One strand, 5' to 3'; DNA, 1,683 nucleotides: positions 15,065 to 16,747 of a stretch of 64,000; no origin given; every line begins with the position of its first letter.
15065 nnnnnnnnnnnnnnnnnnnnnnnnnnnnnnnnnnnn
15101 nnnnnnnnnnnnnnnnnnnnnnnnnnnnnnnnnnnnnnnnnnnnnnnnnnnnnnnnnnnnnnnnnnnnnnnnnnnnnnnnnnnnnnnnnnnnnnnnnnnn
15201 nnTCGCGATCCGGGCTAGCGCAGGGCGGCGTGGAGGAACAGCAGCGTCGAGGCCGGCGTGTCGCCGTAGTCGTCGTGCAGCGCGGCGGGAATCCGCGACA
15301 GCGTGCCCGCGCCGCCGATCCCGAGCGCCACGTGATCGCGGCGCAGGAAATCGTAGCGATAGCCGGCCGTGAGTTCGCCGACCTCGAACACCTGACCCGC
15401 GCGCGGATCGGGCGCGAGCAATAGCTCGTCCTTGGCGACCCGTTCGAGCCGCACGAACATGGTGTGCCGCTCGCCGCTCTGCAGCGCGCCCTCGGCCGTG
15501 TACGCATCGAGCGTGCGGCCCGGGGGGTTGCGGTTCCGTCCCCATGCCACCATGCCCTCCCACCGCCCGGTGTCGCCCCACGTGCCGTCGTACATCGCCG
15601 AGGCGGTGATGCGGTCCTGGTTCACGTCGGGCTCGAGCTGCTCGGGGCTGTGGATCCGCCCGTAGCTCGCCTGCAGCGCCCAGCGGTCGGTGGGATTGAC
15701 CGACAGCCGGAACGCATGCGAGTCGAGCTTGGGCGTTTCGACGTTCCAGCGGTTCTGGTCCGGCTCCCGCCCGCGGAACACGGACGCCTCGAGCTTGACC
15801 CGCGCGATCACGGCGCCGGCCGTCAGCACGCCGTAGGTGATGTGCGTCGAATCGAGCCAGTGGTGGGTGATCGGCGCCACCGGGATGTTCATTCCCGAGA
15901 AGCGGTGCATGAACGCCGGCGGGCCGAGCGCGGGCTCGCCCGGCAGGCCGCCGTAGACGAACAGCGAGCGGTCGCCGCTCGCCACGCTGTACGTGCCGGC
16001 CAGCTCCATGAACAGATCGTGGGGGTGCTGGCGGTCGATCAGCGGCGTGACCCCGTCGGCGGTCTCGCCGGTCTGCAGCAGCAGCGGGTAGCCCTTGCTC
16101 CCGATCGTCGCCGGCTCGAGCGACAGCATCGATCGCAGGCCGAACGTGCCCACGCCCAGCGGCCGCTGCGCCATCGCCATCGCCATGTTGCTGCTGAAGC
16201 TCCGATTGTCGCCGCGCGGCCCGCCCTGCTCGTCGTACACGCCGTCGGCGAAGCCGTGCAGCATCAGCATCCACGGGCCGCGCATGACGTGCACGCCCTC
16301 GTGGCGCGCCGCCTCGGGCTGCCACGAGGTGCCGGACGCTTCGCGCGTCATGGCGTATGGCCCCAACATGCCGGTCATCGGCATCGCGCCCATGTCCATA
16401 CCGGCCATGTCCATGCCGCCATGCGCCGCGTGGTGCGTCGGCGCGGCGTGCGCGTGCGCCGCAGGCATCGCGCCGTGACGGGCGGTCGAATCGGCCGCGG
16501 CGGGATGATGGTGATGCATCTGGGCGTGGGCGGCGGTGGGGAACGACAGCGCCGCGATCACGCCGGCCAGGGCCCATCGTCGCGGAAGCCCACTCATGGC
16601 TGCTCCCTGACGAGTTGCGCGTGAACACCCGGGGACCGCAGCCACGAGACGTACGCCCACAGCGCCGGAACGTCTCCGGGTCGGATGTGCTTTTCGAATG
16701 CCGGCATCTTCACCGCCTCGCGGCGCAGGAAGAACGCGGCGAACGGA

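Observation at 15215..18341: Translationally coupled diheme cytochrome c / His-Met-rich outer-membrane beta-barrel pair, preceded by small His-rich and Cys-rich secreted proteins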

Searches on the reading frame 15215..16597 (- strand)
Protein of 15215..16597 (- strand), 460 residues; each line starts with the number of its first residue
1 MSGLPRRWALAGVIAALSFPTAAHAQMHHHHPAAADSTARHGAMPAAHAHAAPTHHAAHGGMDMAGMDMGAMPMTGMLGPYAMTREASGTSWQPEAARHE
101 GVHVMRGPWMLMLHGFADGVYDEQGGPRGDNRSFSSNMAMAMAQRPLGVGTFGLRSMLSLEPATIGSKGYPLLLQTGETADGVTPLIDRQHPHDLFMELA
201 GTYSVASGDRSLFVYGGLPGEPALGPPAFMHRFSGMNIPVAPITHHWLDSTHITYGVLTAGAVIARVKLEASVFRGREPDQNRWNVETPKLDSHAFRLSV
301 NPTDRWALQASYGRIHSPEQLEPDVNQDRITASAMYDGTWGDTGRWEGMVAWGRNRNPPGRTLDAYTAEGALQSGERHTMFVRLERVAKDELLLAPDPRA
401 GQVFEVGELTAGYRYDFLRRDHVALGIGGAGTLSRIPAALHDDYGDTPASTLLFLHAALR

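Call 4: search_protein_families(library=pfam, proteins=[window:15215-16597:-], max_evalue=0.1)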
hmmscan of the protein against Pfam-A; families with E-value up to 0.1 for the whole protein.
window:15215-16597:- (460 aa): 0 families

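Call 5: search_protein_families(library=ncbifam, proteins=[window:15215-16597:-], max_evalue=0.1)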
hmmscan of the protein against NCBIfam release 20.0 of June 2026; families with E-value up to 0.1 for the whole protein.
window:15215-16597:- (460 aa): 0 families

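Call 6: find_homologous_proteins(query=window:15215-16597:-)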
Query window:15215-16597:- (460 aa): 8000 proteins with E <= 0.001 among 8000 candidates; the best 120 are listed.
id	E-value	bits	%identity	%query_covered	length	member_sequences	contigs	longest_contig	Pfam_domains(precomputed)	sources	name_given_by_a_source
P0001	0.0e+0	1056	100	100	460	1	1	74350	-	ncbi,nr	ncbi:MAG TPA: hypothetical protein VFK69_02715 [Candidatus Eisenbacteria bacterium]|nr:hypothetical 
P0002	1.8e-245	833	78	100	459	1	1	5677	-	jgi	jgi:hypothetical protein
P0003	1.9e-239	813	77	99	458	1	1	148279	-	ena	-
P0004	7.3e-238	808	77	99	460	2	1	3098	-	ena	-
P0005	5.8e-237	805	76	100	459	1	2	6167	-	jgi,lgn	-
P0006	3.8e-236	803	78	97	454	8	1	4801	-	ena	-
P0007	1.8e-235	800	76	99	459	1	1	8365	-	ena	-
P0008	5.4e-235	799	76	100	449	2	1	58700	-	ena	-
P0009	3.2e-234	796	75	99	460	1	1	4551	-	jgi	jgi:hypothetical protein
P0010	9.4e-233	791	76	98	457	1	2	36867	-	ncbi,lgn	-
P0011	1.4e-232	791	77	96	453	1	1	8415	-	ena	-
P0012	1.8e-232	790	76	97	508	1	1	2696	-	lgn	-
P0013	2.1e-231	787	74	99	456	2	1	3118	-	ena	-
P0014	5.2e-231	786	81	88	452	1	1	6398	-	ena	-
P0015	9.8e-231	785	76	98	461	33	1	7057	-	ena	-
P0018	8.4e-230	782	74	98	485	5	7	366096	-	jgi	jgi:hypothetical protein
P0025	8.7e-228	775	78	90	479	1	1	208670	-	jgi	jgi:hypothetical protein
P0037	8.4e-225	765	76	94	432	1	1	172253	-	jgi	jgi:hypothetical protein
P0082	1.8e-208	711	69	98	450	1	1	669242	-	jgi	jgi:hypothetical protein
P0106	3.5e-195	667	66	100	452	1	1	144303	-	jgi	jgi:hypothetical protein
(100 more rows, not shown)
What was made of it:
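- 15215..16597 (-): 460-aa outer-membrane 16-stranded porin-like barrel; member of a large unannotated family. More than 8000 word-sharing homologues (call 6).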

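Call 10: find_encoding_contigs(protein=P0082, flank=8000, max_places=2)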
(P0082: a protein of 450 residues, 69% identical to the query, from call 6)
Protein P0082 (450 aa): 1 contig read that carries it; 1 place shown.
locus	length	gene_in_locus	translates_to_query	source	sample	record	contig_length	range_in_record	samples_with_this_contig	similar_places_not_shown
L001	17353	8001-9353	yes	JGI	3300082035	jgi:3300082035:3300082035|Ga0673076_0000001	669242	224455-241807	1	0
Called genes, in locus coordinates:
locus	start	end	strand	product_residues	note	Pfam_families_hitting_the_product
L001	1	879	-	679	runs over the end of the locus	PF01578:Cytochrom_C_asm, PF16327:CcmF_C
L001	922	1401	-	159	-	PF03100:CcmE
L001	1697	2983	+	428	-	PF02321:OEP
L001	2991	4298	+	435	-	PF19335:HMBD, PF25919:BSH_CusB, PF25973:BSH_CzcB, PF25869:3HB_CusB, PF25954:Beta-barrel_RND_2, PF25975:CzcB_C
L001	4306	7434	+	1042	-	PF00873:ACR_tran, PF03176:MMPL (faint)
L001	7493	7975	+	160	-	PF19335:HMBD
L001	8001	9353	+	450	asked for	-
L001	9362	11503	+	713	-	PF19335:HMBD, PF00122:E1-E2_ATPase, PF00702:Hydrolase, PF08282:Hydrolase_3 (faint)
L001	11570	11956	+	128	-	-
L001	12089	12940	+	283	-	PF00034:Cytochrom_C (faint), PF13442:Cytochrome_CBB3 (faint)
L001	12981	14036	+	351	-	-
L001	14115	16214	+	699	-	PF13084:DUF3943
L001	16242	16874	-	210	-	-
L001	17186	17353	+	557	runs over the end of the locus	PF00390:malic, PF03949:Malic_M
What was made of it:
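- Cus RND plus HMBD proteins flank it in L001 (call 10).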

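Call 11: find_encoding_contigs(protein=P0018, flank=8000, max_places=2)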
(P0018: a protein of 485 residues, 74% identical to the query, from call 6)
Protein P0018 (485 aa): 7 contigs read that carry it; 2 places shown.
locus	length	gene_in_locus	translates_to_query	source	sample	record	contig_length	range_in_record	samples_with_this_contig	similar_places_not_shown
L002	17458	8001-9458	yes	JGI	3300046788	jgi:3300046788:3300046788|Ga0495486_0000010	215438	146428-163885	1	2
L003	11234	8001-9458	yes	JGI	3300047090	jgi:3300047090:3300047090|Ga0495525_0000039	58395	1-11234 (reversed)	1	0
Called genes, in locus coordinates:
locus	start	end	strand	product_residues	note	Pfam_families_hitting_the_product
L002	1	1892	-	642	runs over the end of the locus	PF00989:PAS, PF08448:PAS_4, PF13426:PAS_9, PF00989:PAS, PF08448:PAS_4, PF13426:PAS_9, PF00989:PAS, PF13188:PAS_8, +9 more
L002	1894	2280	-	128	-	PF20161:VpsR (weak), PF23198:PDE8A_N (weak), PF00072:Response_reg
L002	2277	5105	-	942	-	PF08447:PAS_3, PF00989:PAS (weak), PF08447:PAS_3, PF08448:PAS_4 (weak), PF08448:PAS_4, PF00512:HisKA, PF02518:HATPase_c, PF00072:Response_reg, +3 more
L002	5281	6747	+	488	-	PF00072:Response_reg, PF00512:HisKA, PF02518:HATPase_c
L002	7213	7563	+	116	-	PF16842:RRM_occluded (weak), PF00076:RRM_1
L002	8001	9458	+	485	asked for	-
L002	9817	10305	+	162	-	-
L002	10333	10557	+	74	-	-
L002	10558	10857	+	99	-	PF00076:RRM_1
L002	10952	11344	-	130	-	-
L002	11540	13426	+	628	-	PF11893:DUF3413, PF00884:Sulfatase, PF01663:Phosphodiest (weak), PF04185:Phosphoesterase (faint), PF02995:DUF229 (weak)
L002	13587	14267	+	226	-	-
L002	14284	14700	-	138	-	-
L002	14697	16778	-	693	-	PF13084:DUF3943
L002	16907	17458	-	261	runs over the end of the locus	PF01569:PAP2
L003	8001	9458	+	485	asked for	-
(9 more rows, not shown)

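Call 12: find_encoding_contigs(protein=P0106, flank=8000, max_places=2)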
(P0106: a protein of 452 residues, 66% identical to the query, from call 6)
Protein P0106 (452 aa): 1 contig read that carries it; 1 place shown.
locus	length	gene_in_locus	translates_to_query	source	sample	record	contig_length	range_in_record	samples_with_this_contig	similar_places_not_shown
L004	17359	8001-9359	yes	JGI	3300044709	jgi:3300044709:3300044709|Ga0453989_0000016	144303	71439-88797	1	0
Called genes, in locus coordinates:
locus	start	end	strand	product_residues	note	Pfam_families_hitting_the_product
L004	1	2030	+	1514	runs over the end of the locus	PF00082:Peptidase_S8, PF00041:fn3 (faint), PF16656:Pur_ac_phosph_N (faint), PF13860:FlgD_ig (weak)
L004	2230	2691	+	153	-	PF09828:ChrB_C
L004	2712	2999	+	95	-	PF02597:ThiS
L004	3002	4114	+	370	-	PF02012:BNR (faint), PF15899:BNR_6 (faint), PF15902:Sortilin-Vps10 (weak)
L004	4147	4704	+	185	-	-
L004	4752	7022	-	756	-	PF00122:E1-E2_ATPase, PF00702:Hydrolase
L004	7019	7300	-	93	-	-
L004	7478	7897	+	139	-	-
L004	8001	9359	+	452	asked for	-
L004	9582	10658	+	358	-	PF13088:BNR_2 (faint)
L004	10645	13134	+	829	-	PF04945:YHS, PF19335:HMBD, PF00122:E1-E2_ATPase, PF00702:Hydrolase, PF12710:HAD (faint), PF08282:Hydrolase_3 (faint)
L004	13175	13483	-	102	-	-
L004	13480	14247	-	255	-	-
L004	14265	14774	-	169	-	PF01325:Fe_dep_repress, PF09339:HTH_IclR (faint), PF02742:Fe_dep_repr_C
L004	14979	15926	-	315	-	-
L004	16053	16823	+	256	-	PF00005:ABC_tran, PF13304:AAA_21 (faint)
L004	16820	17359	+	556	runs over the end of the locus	-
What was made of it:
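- Two P-type ATPases flank it in L004 (call 12).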

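Call 14: find_related_loci(query=A1, collection=genome_contigs, flank=10000)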
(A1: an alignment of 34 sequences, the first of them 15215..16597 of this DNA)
Query A1 (460 aa) in genome_contigs; peptide patterns used: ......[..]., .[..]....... (x = any residue, [..] = any of these).
600 stretches matched a pattern (row limit reached: there are more); 583 encode a relative of the query (tblastn E <= 1e-3); the best 80 are kept; 80 distinct loci.
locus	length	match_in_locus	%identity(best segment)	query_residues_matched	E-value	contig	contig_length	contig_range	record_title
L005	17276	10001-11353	73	6-459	0e+0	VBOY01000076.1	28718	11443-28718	MAG: Candidatus Eisenbacteria bacterium isolate WS_8 14_1009_16_40cm_scaffold_19603, whole genome shotgun sequence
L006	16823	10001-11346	75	1-460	0e+0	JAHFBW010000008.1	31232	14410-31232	MAG: Candidatus Eisenbacteria bacterium isolate nzgw207 NODE_1311_length_31233_cov_3.534649, whole genome shotgun sequen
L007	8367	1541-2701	72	74-460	0e+0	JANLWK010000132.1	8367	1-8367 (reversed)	MAG: Candidatus Eisenbacteria bacterium isolate OTE_20_metabat_388 OTE_20_k141_3989934, whole genome shotgun sequence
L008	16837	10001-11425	63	1-460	0e+0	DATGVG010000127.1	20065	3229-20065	MAG TPA_asm: Candidatus Limnocylindrales bacterium isolate SMAG_U10550 k141_79492, whole genome shotgun sequence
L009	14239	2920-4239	62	6-460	0e+0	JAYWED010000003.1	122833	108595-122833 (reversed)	MAG: Candidatus Eisenbacteria bacterium isolate GL97_DN_metabinner_3 GL97_DN_metabinner_3_2, whole genome shotgun sequen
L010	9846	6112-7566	60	6-460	8e-180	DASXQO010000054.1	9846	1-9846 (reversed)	MAG TPA_asm: Candidatus Eisenbacteria bacterium isolate SMAG_U4615 k141_2010789, whole genome shotgun sequence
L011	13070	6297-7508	67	56-460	1e-179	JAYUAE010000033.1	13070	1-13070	MAG: Candidatus Eisenbacteria bacterium isolate GFS_6454 GFS_6454_32, whole genome shotgun sequence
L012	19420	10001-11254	65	38-460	1e-179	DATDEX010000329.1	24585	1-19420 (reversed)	MAG TPA_asm: Candidatus Eisenbacteria bacterium isolate SMAG_U211 k141_1257432, whole genome shotgun sequence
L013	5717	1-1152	69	76-460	1e-177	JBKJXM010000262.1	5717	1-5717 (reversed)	MAG: Candidatus Eisenbacteria bacterium isolate swi_bin.175 k127_2857093, whole genome shotgun sequence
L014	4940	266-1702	60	1-460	2e-177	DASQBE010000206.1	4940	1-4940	MAG TPA_asm: Candidatus Binatia bacterium isolate SMAG_U11663 k141_995049, whole genome shotgun sequence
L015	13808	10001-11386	60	6-459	4e-173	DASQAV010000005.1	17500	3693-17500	MAG TPA_asm: Candidatus Dormiibacterota bacterium isolate SMAG_U11654 k141_1861723, whole genome shotgun sequence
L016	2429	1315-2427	67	63-436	7e-167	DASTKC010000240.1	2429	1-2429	MAG TPA_asm: Candidatus Eisenbacteria bacterium isolate SMAG_U1922 k141_443184, whole genome shotgun sequence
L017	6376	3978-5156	58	67-459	3e-153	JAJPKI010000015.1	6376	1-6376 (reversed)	MAG: Verrucomicrobia bacterium isolate Centralia_MAG_692 k107_30160373, whole genome shotgun sequence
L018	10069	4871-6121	56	43-459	2e-149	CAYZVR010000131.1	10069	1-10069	MAG TPA_asm: uncultured Acidobacteriota bacterium isolate SRP119689_co1_316 genome assembly, contig: NODE_10298_length_1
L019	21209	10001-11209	59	59-454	2e-147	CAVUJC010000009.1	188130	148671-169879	MAG: uncultured Alphaproteobacteria bacterium isolate MFD01872.bin.1.37 genome assembly, contig: contig_49386, whole gen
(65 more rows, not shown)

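Call 16: search_dna_similar(query=window:15215-16597:-, collection=plasmids, mode=protein, max_rows=25)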
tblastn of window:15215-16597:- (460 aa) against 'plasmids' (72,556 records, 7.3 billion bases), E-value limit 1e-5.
Records with a match: 3; places in all: 3; records where one place covers at least 80% of the query: 2.
Best place of each record, by identity: <60% 3.
By first word of the organism name: Sphingobium 2; Pontibacter 1.
By predicted mobility (MOB-suite, as given by PLSDB): non-mobilizable 1; conjugative 1; mobilizable 1.
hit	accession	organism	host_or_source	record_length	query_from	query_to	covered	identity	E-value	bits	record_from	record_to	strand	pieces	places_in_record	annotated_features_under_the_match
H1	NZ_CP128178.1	Sphingobium baderi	mixed culture,activated sludge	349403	78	454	82%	50.4%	1e-97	328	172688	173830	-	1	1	hypothetical protein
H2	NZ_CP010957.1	Sphingobium sp. YBL2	cell culture,soil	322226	78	393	69%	54.8%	3e-90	307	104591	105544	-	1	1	hypothetical protein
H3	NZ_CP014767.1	Pontibacter akesuensis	mixed culture,desert soil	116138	83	455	81%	40.6%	4e-66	237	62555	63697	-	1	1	hypothetical protein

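Call 17: get_annotated_region(hit=H1, flank=10000)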
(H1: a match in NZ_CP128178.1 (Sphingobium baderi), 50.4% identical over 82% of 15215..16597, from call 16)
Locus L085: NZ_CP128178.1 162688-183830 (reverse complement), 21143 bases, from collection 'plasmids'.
description: Sphingobium baderi strain SC-1 plasmid unnamed1, complete sequence
organism: Sphingobium baderi (NCBI taxid 1332080)
taxonomy: Bacteria; Pseudomonadota; Alphaproteobacteria; Sphingomonadales; Sphingomonadaceae; Sphingobium; Sphingobium baderi
host: -; source: mixed culture,activated sludge; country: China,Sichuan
typing (MOB-suite, as given by PLSDB): non-mobilizable; mating-pair formation MPF_F
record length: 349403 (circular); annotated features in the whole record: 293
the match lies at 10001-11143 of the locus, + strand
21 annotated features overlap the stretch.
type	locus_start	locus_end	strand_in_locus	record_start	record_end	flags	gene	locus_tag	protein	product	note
CDS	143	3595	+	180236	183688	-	-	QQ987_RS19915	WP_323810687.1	response regulator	GO:0000160 - phosphorelay signal transduction system [Evidence IEA]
CDS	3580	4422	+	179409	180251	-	-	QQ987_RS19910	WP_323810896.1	protein-glutamate O-methyltransferase CheR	GO:0032259 - methylation [Evidence IEA]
CDS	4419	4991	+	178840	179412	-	-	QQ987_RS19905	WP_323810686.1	chemotaxis protein CheB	-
CDS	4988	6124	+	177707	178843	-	-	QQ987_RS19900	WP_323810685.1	hybrid sensor histidine kinase/response regulator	-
CDS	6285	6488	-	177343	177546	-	-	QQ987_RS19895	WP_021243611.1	hypothetical protein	-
CDS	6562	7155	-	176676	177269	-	-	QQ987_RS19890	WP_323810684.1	CDP-alcohol phosphatidyltransferase family protein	-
CDS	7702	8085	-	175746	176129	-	-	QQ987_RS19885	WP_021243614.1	MerR family transcriptional regulator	GO:0006355 - regulation of DNA-templated transcription [Evidence IEA]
CDS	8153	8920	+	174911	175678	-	-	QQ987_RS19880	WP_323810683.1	glutaredoxin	-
CDS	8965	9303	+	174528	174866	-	-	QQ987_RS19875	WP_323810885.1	hypothetical protein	-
CDS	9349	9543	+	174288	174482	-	-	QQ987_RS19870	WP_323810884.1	hypothetical protein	-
CDS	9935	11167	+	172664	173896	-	-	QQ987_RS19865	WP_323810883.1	hypothetical protein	-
CDS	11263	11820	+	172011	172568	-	-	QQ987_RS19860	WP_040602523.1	DUF305 domain-containing protein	-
CDS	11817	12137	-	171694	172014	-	-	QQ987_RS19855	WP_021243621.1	hypothetical protein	-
CDS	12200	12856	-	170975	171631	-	-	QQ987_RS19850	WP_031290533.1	isoprenylcysteine carboxylmethyltransferase family protein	-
CDS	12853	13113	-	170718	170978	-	-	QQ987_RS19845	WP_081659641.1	DUF2933 domain-containing protein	-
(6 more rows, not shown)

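Call 18: get_annotated_region(hit=H3, flank=10000)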
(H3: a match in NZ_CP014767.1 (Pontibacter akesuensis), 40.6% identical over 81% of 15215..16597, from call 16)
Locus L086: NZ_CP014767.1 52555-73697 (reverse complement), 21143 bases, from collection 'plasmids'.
description: Pontibacter akesuensis strain AKS 1T plasmid Paks1, complete sequence
organism: Pontibacter akesuensis (NCBI taxid 388950)
taxonomy: Bacteria; Bacteroidota; Cytophagia; Cytophagales; Hymenobacteraceae; Pontibacter; Pontibacter akesuensis
host: -; source: mixed culture,desert soil; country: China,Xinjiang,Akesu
typing (MOB-suite, as given by PLSDB): mobilizable; replicon rep_cluster_1700; relaxase MOBP
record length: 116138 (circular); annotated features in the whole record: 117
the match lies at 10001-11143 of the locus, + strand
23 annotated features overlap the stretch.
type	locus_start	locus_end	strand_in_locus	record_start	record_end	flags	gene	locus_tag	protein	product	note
CDS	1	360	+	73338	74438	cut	-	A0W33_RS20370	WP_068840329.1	DUF3991 domain-containing protein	-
CDS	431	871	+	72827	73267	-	-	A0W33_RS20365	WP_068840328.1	hypothetical protein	-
CDS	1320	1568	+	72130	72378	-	-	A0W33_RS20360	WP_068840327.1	hypothetical protein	-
CDS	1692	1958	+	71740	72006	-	-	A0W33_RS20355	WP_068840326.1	hypothetical protein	-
CDS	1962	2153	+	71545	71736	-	-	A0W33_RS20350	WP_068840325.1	hypothetical protein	-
CDS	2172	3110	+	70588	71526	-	-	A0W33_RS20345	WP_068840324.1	ArdC-like ssDNA-binding domain-containing protein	-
CDS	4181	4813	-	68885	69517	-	-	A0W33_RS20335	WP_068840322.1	DUF2911 domain-containing protein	-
CDS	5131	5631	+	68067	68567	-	-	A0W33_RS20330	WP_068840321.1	hypothetical protein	-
CDS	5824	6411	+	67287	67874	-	-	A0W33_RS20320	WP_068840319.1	helix-turn-helix domain-containing protein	-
CDS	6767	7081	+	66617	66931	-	-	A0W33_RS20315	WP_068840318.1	hypothetical protein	-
CDS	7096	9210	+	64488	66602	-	-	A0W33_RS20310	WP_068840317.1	copper-translocating P-type ATPase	GO:0006825 - copper ion transport [Evidence IEA]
CDS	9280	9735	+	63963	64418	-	-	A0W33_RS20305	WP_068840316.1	hypothetical protein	-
CDS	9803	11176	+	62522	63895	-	-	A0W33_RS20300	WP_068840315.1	hypothetical protein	-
CDS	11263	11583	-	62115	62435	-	-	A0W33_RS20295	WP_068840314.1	four-helix bundle copper-binding protein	-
CDS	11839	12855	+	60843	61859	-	-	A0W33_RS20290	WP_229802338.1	ion channel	-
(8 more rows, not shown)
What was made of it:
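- Location on plasmids next to resistance genes points the same way (calls 17, 18).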

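Call 19: predict_structure(alignment_id=A1)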
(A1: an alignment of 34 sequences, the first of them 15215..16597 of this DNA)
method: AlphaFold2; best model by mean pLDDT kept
length: 460 residues; sequences in the alignment: 34
mean_pLDDT: 62.1   pTM: 0.65
mean pLDDT of the five models: 62.1, 62.0, 57.7, 57.6, 57.2
residues with pLDDT >= 90: 6; 70-90: 194; 50-70: 118; < 50: 142
segments of 3 or more residues with pLDDT < 50: 1-3, 22-76, 81-84, 90-99, 160-173, 176-195, 221-229, 234-253
pLDDT, mean of each block of 10 residues (from residue 1): 58 66 39 29 27 27 26 44 54 46 70 74 62 68 69 59 38 45 42 50 74 70 36 48 41 63 82 67 57 78 78 70 65 81 80 76 83 83 82 61 81 88 86 81 70 82
secondary structure, 60 per line:
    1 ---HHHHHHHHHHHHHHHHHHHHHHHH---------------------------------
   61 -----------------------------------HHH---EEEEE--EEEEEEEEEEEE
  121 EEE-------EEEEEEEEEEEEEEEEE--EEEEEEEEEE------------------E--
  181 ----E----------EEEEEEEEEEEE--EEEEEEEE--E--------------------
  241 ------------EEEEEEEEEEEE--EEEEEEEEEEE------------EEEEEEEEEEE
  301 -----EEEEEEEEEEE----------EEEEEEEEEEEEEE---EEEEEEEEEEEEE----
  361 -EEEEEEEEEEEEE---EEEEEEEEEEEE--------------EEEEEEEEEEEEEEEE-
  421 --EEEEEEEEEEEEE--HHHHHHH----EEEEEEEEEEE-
elements in order: H4-27 E102-106 E109-123 E131-147 E150-159 E196-207 E210-217 E253-264 E267-277 E290-300 E306-316 E327-340 E344-356 E362-374 E378-389 E404-419 E423-435 H438-444 E449-459
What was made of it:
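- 15215..16597 (-): AF2 model has 16 long strands (call 19).
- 16013..16120 (-): Loop L2 (residues 160-195) with near-invariant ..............DRQHPHD. Loop assignment comes from the model's strand order (call 19) and is an inference.
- On CopB/PcoB (PF05275): The AF2 model has 16 long strands (call 19).
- On MtrB/PioB porin-cytochrome conduit: The model has 16 strands (call 19).
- On 16-stranded porin fold (OmpF/OprP type): Secondary structure of the model (call 19).
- The model is weakest (pLDDT below 50) exactly in L2 and L3, so their lumenal position is unproven (call 19).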
